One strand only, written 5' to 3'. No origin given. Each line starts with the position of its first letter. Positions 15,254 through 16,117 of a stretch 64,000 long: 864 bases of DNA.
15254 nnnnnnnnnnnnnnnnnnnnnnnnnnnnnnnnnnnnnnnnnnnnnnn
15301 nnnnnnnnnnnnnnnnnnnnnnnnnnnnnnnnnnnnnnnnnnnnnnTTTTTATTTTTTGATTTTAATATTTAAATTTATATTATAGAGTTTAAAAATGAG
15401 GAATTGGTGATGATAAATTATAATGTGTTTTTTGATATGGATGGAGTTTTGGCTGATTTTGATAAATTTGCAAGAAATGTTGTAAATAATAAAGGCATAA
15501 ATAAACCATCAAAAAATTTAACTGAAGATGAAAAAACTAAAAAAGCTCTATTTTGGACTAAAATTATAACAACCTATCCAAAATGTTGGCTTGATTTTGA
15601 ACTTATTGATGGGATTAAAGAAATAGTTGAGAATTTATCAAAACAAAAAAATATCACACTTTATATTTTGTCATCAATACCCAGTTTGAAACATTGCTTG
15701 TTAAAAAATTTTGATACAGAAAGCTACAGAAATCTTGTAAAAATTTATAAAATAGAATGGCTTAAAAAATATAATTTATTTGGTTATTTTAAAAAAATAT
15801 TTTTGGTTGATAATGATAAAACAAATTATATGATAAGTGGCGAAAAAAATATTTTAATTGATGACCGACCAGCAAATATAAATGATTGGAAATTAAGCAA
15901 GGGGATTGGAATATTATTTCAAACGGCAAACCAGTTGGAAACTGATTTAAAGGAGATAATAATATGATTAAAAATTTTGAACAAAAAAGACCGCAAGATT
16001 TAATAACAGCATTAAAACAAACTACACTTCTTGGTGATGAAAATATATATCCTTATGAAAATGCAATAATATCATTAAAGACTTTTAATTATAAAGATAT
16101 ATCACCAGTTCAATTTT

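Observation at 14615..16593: comF followed by a HAD 5'-deoxynucleotidase-like gene and a ParB/Srx-like nuclease-domain gene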

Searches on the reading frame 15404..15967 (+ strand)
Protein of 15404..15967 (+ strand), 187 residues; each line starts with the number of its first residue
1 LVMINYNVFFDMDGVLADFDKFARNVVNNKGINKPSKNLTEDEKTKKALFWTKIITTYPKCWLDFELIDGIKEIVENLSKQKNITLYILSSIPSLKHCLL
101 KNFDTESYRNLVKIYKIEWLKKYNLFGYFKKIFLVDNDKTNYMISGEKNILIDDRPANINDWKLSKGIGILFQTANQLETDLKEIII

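Call 3: search_protein_families(library=pfam, proteins=[window:15404-15967:+], max_evalue=1)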
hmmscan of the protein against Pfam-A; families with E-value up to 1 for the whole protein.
window:15404-15967:+ (187 aa): 3 families
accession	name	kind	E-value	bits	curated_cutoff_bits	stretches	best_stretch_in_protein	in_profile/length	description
PF06941.18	NT5C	-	1.4e-06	28.7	24.8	1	8-176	4-154/180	5' nucleotidase, deoxy (Pyrimidine), cytosolic type C protein (NT5C)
PF00702.32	Hydrolase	-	0.0018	19.2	26.4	1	8-65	4-65/191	haloacid dehalogenase-like hydrolase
PF13419.12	HAD_2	-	0.021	15.4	23.8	1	39-92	52-104/178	Haloacid dehalogenase-like hydrolase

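Call 4: search_protein_families(library=ncbifam, proteins=[window:15404-15967:+], max_evalue=1)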
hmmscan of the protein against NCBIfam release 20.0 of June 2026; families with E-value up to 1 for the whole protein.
window:15404-15967:+ (187 aa): 3 families
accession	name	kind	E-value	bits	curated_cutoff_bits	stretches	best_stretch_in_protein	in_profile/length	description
NF007560.0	PRK10187.1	equivalog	0.033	13.5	327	1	4-49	13-58/266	trehalose-phosphatase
TIGR01509.1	HAD-SF-IA-v3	subfamily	0.55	10.4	29.4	0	8-21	2-15/154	HAD-IA family hydrolase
TIGR01681.1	HAD-SF-IIIC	subfamily_domain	0.77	10.6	35.75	0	71-160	37-126/132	HAD-IIIC family phosphatase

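Call 5: search_protein_families(library=padloc, proteins=[window:15404-15967:+], max_evalue=1)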
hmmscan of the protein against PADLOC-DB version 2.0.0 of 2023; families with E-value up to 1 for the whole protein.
window:15404-15967:+ (187 aa): 0 families

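Call 6: search_protein_families(library=phrogs, proteins=[window:15404-15967:+], max_evalue=1)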
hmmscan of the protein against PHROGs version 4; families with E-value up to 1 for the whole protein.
window:15404-15967:+ (187 aa): 4 families
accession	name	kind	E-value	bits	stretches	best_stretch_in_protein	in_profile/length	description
phrog_420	-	unknown function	6e-16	59.8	1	1-180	9-183/267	unknown function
phrog_2643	-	moron, auxiliary metabolic gene and host takeover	2.6e-13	51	1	4-183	5-167/182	5'-3' deoxyribonucleotidase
phrog_8468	-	other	0.0032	18.3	1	7-97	9-97/221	HAD-superfamily hydrolase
phrog_415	-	other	0.031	15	1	3-162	19-154/218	polynucleotide kinase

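Call 17: find_homologous_proteins(query=window:15404-15967:+, max_evalue=0.001)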
Query window:15404-15967:+ (187 aa): 159 proteins with E <= 0.001 among 1097 candidates; the best 120 are listed.
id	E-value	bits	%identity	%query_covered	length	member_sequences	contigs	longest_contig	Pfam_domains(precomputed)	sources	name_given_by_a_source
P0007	1.2e-110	385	94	99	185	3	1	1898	PF06941.18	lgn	-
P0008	4.4e-91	321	80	99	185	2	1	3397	-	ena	-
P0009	4.1e-88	312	76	99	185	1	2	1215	PF06941.18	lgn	-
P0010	2.2e-86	306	74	99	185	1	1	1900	-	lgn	-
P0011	1.6e-83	297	73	99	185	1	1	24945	-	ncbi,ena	-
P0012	1.6e-20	91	36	95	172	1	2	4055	PF06941.18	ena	-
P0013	5.1e-20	90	36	90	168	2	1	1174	PF06941.18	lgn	-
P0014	1.1e-19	89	35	95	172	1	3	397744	PF06941.18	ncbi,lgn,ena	-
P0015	4.2e-19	87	35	95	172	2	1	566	PF06941.18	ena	-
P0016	5.9e-19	86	35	95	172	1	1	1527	PF06941.18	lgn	-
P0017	9.4e-19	86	35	95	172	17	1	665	PF06941.18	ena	-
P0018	4.7e-18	83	34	95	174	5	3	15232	PF06941.18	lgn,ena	-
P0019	1.4e-17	82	29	95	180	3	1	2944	PF06941.18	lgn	-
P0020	1.8e-17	82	36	95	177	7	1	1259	PF06941.18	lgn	-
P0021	3.0e-17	81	33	90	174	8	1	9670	PF06941.18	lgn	-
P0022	6.2e-17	80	34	95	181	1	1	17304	PF06941.18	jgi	-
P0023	1.3e-16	79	33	96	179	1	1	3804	PF06941.18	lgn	-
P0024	1.3e-16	79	32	91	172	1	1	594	PF06941.18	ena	-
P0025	3.5e-16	77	30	94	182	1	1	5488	PF06941.18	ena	-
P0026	9.7e-16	76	32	94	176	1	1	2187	PF06941.18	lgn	-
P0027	4.1e-15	74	33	96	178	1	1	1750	PF06941.18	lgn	-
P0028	5.9e-15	73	34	97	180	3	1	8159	PF06941.18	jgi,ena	-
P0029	7.2e-15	73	31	89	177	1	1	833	PF06941.18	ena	-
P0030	3.8e-14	71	28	94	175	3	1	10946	PF06941.18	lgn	-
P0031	5.2e-14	70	33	94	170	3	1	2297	PF06941.18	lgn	-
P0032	1.0e-13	69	31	96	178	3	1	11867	PF06941.18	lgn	-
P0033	1.2e-13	69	32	92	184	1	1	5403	PF06941.18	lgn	-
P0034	1.2e-13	69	35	90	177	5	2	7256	PF06941.18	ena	-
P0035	2.3e-13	68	29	94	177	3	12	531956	PF06941.18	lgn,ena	-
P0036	5.7e-13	67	29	94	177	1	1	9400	PF06941.18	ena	-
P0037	1.7e-12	65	29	96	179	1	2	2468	PF06941.18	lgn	-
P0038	2.1e-12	65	30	97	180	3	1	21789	PF06941.18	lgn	-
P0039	2.4e-12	65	30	96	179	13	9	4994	PF06941.18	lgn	-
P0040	2.9e-12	65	31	95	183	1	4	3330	PF06941.18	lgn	-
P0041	4.5e-12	64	28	94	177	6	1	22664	PF06941.18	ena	-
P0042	7.6e-12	63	32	95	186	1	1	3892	PF06941.18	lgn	-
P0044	1.2e-11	62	34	98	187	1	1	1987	PF06941.18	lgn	-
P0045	1.3e-11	62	29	96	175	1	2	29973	PF06941.18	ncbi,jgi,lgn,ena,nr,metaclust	ncbi:MAG: hypothetical protein FWC51_00990 [Proteobacteria bacterium]|nr:hypothetical protein [Pseud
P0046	1.6e-11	62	28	96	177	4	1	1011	PF06941.18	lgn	-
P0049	4.6e-11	61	31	90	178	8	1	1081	PF06941.18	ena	-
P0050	8.5e-11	60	28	88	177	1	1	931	PF06941.18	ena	-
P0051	8.9e-11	60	28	89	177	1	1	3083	PF06941.18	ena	-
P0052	3.4e-9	55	28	88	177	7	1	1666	PF06941.18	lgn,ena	-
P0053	6.1e-9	54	31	90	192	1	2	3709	PF06941.18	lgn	-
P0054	7.7e-9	53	31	95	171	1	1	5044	PF06941.18,PF00702.33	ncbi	-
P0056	3.3e-8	51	31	98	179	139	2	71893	PF06941.18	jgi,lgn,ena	jgi:hypothetical protein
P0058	1.3e-7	49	26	97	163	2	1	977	PF06941.18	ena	-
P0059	1.4e-7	49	29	95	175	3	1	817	PF06941.18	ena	-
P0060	1.5e-7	49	31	97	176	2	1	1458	PF06941.18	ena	-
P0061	3.4e-7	48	28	96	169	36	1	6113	PF06941.18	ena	-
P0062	4.6e-7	48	25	99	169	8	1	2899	PF06941.18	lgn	-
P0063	5.7e-7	47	30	96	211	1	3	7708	PF06941.18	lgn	-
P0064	5.9e-7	47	29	95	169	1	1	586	PF06941.18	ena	-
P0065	6.1e-7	47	29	91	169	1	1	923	PF06941.18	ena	-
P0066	6.2e-7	47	32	97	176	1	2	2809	PF06941.18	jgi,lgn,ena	jgi:hypothetical protein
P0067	6.7e-7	47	30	97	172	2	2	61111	PF06941.18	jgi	-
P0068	7.2e-7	47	28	97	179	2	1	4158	PF06941.18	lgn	-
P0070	8.5e-7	47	30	97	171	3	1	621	PF06941.18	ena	-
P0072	1.6e-6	46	26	96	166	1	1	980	PF06941.18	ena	-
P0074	1.9e-6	46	28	91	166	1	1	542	PF06941.18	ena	-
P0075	2.1e-6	45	27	96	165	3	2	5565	PF06941.18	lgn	-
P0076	2.4e-6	45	27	88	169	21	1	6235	PF06941.18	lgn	-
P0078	2.7e-6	45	28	95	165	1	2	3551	PF06941.18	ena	-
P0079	3.3e-6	45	28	96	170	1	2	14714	PF06941.18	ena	-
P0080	3.9e-6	45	26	99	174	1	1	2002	PF06941.18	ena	-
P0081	4.2e-6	44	29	96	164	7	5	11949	PF06941.18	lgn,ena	-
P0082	4.3e-6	44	28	90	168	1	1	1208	PF06941.18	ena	-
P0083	4.4e-6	44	31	90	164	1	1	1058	PF06941.18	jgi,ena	jgi:hypothetical protein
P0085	5.6e-6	44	30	88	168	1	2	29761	PF06941.18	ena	-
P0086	5.6e-6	44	30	95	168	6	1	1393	PF06941.18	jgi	-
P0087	6.2e-6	44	29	89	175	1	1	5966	PF06941.18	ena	-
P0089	6.8e-6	44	31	94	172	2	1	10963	PF06941.18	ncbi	-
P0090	8.8e-6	43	31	89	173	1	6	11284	PF06941.18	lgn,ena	-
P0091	9.3e-6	43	30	93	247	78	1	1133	PF06941.18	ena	-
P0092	9.7e-6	43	28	99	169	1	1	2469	PF06941.18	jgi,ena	-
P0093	1.1e-5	43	27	95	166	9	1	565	PF06941.18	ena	-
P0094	1.3e-5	43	28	95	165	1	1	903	PF06941.18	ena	-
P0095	1.4e-5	43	26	98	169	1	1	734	PF06941.18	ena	-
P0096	2.0e-5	42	28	96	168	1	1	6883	PF06941.18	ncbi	-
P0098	2.6e-5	42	31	95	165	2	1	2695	PF06941.18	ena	-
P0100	2.8e-5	42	27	97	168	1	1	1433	PF06941.18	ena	-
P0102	2.8e-5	42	31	96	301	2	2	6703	PF06941.18,PF11338.14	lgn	-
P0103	2.8e-5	42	27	95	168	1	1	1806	PF06941.18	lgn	-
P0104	2.9e-5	42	27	96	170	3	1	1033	PF06941.18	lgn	-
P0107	3.9e-5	41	27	96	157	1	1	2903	PF06941.18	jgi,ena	-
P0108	4.4e-5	41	31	89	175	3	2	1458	PF06941.18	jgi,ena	jgi:5'(3')-deoxyribonucleotidase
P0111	5.4e-5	41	26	99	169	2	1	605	PF06941.18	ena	-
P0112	5.5e-5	41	30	95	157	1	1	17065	PF06941.18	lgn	-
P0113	5.6e-5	41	27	91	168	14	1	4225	PF06941.18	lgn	-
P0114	5.9e-5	41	31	94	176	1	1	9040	PF06941.18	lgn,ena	-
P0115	6.2e-5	41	25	95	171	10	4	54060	PF06941.18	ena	-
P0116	6.8e-5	41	26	91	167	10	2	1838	PF06941.18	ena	-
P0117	7.2e-5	40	29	94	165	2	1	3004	PF06941.18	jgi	-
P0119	8.7e-5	40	27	90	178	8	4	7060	PF06941.18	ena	-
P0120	9.3e-5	40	25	95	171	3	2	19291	PF06941.18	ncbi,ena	-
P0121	9.6e-5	40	27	95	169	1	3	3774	PF06941.18,PF00702.33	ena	-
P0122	9.9e-5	40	30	90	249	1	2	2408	PF06941.18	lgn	-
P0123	1.0e-4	40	33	96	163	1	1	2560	PF06941.18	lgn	-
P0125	1.1e-4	40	31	96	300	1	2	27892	PF06941.18,PF11338.14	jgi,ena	-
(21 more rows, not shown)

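Call 18: find_encoding_contigs(protein=P0011, flank=8000, max_places=3)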
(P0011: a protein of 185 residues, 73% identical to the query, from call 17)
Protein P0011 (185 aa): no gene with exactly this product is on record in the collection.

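Call 19: find_encoding_contigs(protein=P0014, flank=8000, max_places=3)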
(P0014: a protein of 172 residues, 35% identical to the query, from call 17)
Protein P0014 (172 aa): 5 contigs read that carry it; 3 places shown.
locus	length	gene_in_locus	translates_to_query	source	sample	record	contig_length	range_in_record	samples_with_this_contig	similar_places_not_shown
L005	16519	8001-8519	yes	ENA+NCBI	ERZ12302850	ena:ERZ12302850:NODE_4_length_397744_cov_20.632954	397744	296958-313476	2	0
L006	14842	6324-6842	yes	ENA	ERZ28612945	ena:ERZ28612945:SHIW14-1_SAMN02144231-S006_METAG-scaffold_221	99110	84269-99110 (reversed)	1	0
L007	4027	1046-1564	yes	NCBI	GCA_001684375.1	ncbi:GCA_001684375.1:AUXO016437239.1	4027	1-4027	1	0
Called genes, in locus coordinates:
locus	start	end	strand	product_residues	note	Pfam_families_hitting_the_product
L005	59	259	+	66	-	-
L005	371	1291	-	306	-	PF00149:Metallophos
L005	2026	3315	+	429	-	-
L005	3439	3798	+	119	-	-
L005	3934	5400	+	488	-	PF01336:tRNA_anti-codon, PF00152:tRNA-synt_2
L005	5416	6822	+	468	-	-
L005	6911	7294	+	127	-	PF00313:CSD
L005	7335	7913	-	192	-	PF24392:Parb-CE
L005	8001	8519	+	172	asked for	PF06941:NT5C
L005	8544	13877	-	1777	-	PF09479:Flg_new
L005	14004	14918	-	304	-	PF02899:Phage_int_SAM_1, PF13495:Phage_int_SAM_4 (weak), PF00589:Phage_integrase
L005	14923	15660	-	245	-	PF04402:SIMPL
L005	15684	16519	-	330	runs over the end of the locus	PF00579:tRNA-synt_1b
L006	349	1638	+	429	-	-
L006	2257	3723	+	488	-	PF01336:tRNA_anti-codon, PF00152:tRNA-synt_2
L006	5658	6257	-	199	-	PF24392:Parb-CE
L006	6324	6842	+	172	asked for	PF06941:NT5C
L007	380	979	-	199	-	PF24392:Parb-CE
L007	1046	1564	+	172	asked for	PF06941:NT5C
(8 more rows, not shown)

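Call 20: find_encoding_contigs(protein=P0035, flank=8000, max_places=3)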
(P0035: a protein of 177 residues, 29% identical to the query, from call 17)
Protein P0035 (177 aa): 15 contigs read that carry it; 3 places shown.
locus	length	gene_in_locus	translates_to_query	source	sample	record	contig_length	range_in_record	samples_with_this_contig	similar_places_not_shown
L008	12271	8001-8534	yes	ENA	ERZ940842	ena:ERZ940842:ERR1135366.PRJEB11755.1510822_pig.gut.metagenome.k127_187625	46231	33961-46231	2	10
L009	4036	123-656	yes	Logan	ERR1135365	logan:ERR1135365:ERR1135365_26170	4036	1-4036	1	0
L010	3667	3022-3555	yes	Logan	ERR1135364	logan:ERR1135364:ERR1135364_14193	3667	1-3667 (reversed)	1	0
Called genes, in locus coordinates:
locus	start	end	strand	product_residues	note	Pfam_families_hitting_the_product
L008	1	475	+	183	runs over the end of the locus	PF00347:Ribosomal_L6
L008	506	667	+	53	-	-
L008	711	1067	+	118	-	PF00861:Ribosomal_L18p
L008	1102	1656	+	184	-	PF00333:Ribosomal_S5, PF03719:Ribosomal_S5_C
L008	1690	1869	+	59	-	PF00327:Ribosomal_L30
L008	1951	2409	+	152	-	PF00828:Ribosomal_L27A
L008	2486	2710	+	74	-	-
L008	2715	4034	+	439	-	PF00344:SecY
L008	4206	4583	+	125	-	PF00416:Ribosomal_S13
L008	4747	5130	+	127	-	PF00411:Ribosomal_S11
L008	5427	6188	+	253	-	PF00132:Hexapep (weak)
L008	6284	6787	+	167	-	-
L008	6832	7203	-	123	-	-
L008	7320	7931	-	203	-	PF24392:Parb-CE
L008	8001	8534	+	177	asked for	PF06941:NT5C (weak)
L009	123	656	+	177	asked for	PF06941:NT5C (weak)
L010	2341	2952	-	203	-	PF24392:Parb-CE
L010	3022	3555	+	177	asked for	PF06941:NT5C (weak)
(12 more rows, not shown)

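Call 48: find_encoding_contigs(protein=P0008, flank=4000, max_places=3)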
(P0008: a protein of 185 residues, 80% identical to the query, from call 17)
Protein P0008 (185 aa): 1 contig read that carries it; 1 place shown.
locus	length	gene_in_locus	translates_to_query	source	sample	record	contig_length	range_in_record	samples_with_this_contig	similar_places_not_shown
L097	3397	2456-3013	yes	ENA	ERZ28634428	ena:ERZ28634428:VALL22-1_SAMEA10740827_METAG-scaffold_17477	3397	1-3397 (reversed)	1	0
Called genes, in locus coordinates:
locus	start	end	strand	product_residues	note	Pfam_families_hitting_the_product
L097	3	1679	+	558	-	?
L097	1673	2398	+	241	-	PF18912:DZR_2, PF00156:Pribosyltran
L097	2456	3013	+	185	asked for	-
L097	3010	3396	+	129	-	?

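Call 53: find_encoding_contigs(protein=P0045, flank=5000, max_places=2)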
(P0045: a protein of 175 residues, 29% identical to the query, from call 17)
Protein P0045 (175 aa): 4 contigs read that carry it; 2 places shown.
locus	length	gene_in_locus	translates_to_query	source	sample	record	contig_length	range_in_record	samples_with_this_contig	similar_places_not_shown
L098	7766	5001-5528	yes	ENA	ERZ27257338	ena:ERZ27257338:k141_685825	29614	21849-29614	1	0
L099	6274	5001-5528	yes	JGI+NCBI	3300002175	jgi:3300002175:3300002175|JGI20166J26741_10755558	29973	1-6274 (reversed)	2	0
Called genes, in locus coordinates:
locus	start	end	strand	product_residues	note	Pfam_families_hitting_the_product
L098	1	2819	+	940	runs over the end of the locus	PF01624:MutS_I, PF05188:MutS_II, PF05192:MutS_III, PF05190:MutS_IV, PF00488:MutS_V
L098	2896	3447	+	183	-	-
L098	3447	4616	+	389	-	PF01509:TruB_N, PF09157:TruB-C_2 (faint)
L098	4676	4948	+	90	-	PF00312:Ribosomal_S15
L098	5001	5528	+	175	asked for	PF06941:NT5C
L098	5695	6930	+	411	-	PF13354:Beta-lactamase2, PF00768:Peptidase_S11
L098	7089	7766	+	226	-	?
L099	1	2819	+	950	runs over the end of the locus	PF01624:MutS_I, PF05188:MutS_II, PF05192:MutS_III, PF05190:MutS_IV, PF00488:MutS_V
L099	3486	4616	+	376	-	PF01509:TruB_N, PF09157:TruB-C_2 (faint)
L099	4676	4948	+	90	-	PF00312:Ribosomal_S15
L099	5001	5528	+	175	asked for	PF06941:NT5C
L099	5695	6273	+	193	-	PF13354:Beta-lactamase2, PF00768:Peptidase_S11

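Call 54: find_encoding_contigs(protein=P0056, flank=5000, max_places=2)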
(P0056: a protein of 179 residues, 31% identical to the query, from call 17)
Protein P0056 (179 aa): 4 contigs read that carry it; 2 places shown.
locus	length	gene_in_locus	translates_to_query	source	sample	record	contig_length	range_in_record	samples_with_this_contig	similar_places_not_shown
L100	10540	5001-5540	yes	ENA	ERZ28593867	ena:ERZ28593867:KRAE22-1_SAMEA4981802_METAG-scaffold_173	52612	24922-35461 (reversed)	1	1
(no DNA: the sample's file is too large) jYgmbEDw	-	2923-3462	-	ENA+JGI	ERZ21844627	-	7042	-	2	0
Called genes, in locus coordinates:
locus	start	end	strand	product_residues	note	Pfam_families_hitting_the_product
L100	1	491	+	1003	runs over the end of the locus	-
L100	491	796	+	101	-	-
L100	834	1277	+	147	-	PF19835:SegE_GIY-YIG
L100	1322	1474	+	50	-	-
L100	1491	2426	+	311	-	PF08275:DNAG_N (faint)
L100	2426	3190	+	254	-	PF12705:PDDEXK_1 (weak)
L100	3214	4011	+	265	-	PF13671:AAA_33, PF06414:Zeta_toxin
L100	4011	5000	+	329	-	-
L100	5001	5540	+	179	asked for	PF06941:NT5C (weak)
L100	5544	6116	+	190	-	-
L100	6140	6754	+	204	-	-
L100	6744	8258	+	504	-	-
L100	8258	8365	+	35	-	-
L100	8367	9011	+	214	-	-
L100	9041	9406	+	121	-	PF19174:DUF5856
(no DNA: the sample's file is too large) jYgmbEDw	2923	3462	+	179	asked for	PF06941:NT5C (weak)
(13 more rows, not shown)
